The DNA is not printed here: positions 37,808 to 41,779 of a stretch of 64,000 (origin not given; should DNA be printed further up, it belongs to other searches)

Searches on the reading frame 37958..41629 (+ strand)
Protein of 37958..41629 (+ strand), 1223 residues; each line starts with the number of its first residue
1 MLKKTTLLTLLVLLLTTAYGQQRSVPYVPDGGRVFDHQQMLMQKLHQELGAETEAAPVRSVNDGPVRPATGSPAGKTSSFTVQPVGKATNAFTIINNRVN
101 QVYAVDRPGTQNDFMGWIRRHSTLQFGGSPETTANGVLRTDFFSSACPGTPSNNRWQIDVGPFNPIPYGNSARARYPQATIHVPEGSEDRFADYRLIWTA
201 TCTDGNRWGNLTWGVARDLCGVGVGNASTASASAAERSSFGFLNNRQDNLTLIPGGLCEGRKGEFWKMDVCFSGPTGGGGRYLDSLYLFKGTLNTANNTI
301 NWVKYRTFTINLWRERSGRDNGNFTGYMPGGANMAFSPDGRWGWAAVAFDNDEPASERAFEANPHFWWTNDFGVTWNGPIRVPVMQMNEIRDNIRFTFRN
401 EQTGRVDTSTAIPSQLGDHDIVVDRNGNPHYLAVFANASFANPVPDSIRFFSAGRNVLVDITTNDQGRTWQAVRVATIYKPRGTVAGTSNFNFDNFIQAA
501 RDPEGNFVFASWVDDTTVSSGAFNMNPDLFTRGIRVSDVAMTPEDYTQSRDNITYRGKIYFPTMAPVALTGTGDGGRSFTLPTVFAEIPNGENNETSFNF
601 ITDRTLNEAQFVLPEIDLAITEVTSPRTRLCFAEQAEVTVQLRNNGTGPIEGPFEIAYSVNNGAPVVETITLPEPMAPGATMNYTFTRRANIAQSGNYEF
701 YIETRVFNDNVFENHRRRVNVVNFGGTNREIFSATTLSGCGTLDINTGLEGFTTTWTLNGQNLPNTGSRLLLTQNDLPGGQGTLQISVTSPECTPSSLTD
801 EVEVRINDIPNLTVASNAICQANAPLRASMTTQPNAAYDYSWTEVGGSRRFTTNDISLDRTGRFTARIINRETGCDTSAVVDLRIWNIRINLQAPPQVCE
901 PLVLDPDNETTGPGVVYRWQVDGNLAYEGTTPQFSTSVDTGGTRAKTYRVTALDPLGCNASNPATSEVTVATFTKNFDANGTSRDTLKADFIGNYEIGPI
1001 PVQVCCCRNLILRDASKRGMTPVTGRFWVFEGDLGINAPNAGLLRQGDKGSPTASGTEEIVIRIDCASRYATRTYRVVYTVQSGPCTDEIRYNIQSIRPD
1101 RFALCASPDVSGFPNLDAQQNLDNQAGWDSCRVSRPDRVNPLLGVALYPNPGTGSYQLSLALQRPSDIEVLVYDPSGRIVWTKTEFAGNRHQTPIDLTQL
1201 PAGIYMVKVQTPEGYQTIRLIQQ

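Call 55: search_protein_families(library=pfam, proteins=[window:37958-41629:+], max_evalue=0.00001)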
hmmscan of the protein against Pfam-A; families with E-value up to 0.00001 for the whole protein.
window:37958-41629:+ (1223 aa): 1 family
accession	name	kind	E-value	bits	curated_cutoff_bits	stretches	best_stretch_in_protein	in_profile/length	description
PF18962.6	Por_Secre_tail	-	2.6e-10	40.9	27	1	1147-1217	1-70/75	Secretion system C-terminal sorting domain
